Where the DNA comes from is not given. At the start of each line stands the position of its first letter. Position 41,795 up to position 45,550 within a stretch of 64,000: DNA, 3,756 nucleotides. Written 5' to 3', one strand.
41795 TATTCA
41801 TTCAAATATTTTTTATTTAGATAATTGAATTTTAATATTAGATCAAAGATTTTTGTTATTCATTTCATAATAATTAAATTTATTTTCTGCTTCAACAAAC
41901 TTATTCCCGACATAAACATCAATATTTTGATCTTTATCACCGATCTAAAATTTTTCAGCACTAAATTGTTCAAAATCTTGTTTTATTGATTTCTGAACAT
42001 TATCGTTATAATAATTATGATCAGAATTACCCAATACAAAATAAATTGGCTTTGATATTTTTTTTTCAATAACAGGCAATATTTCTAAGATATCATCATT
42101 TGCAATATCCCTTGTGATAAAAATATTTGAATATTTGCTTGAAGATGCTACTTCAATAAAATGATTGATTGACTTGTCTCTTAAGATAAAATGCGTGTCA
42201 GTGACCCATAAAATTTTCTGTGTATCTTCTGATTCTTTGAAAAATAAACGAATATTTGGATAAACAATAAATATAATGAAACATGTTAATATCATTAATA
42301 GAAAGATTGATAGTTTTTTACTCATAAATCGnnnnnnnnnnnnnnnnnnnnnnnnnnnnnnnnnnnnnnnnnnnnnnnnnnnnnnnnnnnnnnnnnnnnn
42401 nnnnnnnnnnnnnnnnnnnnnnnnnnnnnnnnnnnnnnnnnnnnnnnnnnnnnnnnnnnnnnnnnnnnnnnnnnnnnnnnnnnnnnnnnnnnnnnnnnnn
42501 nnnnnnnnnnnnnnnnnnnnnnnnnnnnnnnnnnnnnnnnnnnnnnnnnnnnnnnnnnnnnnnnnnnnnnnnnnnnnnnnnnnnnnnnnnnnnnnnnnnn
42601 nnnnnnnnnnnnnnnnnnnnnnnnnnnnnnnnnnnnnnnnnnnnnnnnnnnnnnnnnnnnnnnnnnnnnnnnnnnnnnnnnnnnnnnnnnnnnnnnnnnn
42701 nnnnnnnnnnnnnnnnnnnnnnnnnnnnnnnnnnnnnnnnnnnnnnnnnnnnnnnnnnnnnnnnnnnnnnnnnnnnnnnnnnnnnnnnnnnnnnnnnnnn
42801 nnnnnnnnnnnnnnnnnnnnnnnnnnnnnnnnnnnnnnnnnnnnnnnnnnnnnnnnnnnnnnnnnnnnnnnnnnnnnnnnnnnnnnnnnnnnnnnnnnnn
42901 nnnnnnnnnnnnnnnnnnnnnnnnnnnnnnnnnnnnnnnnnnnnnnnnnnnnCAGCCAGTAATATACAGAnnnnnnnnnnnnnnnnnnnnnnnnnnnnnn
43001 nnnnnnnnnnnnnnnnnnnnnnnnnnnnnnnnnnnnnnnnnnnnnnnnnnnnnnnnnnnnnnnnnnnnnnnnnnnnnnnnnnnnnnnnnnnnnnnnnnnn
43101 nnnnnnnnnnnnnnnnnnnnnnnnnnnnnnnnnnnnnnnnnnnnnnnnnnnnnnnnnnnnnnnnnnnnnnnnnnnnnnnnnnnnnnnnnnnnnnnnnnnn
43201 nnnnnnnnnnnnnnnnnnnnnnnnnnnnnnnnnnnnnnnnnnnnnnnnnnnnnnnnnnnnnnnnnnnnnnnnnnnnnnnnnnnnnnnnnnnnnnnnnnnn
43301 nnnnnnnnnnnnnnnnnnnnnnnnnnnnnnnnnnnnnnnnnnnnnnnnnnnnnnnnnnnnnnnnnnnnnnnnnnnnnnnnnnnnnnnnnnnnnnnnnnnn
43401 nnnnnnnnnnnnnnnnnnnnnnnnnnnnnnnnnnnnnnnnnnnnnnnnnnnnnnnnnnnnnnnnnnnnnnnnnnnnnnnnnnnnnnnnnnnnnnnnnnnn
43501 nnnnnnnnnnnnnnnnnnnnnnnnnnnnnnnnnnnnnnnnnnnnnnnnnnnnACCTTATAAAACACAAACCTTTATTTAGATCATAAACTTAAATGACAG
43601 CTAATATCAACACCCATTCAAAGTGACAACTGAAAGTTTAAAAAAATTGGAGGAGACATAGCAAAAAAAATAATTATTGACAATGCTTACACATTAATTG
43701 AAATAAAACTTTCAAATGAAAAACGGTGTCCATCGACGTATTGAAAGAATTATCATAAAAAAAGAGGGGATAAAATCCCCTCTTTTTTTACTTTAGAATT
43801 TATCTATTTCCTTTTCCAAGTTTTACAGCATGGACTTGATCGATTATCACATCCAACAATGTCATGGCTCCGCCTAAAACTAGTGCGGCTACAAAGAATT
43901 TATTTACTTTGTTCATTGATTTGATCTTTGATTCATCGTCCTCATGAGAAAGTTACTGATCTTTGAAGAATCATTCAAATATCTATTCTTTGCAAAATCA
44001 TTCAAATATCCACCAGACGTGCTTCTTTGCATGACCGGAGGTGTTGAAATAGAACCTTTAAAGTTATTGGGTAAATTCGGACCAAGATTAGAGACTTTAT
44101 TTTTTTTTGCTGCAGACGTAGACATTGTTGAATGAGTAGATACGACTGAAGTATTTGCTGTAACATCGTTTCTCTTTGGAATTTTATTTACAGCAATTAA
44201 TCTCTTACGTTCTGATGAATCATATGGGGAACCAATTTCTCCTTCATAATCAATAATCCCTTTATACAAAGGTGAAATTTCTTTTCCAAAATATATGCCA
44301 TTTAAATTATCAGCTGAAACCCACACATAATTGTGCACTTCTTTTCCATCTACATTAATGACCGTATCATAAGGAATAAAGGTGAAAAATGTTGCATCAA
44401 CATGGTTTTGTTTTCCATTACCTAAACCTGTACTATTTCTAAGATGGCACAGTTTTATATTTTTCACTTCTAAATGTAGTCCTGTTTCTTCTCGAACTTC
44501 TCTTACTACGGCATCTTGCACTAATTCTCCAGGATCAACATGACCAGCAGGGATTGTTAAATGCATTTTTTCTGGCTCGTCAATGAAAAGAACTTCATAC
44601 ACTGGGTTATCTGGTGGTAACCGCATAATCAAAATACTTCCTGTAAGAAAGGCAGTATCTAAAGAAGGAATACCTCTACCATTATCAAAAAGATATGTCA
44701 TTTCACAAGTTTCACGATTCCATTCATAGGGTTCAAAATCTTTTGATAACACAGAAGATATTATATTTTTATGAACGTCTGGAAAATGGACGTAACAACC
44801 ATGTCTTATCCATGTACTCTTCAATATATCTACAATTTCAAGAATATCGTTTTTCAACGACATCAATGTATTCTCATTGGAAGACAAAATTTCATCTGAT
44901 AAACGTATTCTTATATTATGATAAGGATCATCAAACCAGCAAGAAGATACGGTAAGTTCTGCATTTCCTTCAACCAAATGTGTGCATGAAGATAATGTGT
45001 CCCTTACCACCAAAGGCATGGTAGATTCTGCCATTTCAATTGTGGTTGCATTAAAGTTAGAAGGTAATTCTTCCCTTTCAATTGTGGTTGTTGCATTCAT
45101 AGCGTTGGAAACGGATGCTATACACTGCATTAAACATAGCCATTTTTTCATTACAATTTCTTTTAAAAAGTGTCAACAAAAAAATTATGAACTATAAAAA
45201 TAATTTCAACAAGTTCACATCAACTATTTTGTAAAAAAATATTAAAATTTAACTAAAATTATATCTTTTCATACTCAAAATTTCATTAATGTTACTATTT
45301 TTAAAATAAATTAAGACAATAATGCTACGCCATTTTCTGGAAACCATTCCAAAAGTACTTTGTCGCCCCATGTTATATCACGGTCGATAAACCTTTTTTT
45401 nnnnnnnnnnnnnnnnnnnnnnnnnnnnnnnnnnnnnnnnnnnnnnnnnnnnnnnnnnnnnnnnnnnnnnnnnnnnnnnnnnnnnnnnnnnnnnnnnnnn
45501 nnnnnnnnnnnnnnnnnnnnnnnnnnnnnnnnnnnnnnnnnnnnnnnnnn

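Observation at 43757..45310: Signal-peptide-bearing 412-aa Nudix protein ATGA-coupled to a hidden 38-aa hydrophobic peptide, forming an isolated two-gene unit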

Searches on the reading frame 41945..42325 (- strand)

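Call 80: search_protein_families(library=pfam, proteins=[window:41945-42325:-], max_evalue=0.01)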
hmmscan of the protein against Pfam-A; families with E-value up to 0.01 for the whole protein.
window:41945-42325:- (126 aa): 1 family
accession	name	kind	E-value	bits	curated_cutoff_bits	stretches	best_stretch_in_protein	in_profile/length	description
PF12850.12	Metallophos_2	-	0.0068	16.9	27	1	37-114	2-71/154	Calcineurin-like phosphoesterase superfamily domain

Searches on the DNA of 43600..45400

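Call 81: search_rna_families(source=window, start=43600, end=45400, threshold=evalue, max_evalue=1)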
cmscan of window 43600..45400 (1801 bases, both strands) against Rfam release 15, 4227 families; matches with E-value up to 1: 11.
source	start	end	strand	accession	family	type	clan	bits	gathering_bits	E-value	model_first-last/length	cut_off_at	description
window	43710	43794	+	RF02029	sraA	Gene; sRNA;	-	34.9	56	0.0034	1-95/95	no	sraA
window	43758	43809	+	RF02420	Bp1_162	Gene; sRNA;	-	31.7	50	0.0046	1-100/100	no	Burkholderia sRNA Bp1_Cand612_SIPHT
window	43752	43837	-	RF02029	sraA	Gene; sRNA;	-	27.1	56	0.16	1-95/95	no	sraA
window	43697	43793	+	RF02053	STnc430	Gene; sRNA;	-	26.6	47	0.15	1-162/162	no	Enterobacterial sRNA STnc430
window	43756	43841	-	RF04339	Plastid-psbJ-3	Cis-reg;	CL00152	25.7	61.7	0.16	1-125/125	no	Plastid-psbJ-3 3UTR RNA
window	43758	43862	-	RF02607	AbsR25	Gene; sRNA;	-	22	47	0.59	1-164/164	no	Acinetobacter sRNA 25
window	43700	43804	-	RF01479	rli48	Gene; sRNA;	-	21.8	100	0.63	1-149/149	no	Listeria sRNA rli48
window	43741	43794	+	RF02066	STnc320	Gene; sRNA;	-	21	50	0.57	1-55/55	no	Salmonella enterica sRNA STnc320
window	43756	43790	-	RF03831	mir-627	Gene; miRNA;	-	18.7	86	0.95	25-64/87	no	mir-627 microRNA precursor family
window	43757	43851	-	RF00166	PrrB_RsmZ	Gene; sRNA;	CL00106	16.8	44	0.45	1-133/133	no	PrrB/RsmZ RNA family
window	43755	43789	+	RF00166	PrrB_RsmZ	Gene; sRNA;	CL00106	16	44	0.72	99-132/133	no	PrrB/RsmZ RNA family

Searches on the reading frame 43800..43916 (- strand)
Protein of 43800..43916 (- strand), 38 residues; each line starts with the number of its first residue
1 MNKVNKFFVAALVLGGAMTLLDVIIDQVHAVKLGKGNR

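Call 3: search_protein_families(library=pfam, proteins=[window:43800-43916:-], max_evalue=1)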
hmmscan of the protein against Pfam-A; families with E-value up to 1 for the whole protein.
window:43800-43916:- (38 aa): 0 families

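Call 4: search_protein_families(library=ncbifam, proteins=[window:43800-43916:-], max_evalue=1)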
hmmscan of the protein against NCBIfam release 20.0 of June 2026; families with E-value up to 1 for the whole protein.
window:43800-43916:- (38 aa): 0 families

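Call 20: list_cluster_members(proteins=[P0001, window:43800-43916:-, window:45311-46462:-, window:36146-38071:-, window:42971-43552:-])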
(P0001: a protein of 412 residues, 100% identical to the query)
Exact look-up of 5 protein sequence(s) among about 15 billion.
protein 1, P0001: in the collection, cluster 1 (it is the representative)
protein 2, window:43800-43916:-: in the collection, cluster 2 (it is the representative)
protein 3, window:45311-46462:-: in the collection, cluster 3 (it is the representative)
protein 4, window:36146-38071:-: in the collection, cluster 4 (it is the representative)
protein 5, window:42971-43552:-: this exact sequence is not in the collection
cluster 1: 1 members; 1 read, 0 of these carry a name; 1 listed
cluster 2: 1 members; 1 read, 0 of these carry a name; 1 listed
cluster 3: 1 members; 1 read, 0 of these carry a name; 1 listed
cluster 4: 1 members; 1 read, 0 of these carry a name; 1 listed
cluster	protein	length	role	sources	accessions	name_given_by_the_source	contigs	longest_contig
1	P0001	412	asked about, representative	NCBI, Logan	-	-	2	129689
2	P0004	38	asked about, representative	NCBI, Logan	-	-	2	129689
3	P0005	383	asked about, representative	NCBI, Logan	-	-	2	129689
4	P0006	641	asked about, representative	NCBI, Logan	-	-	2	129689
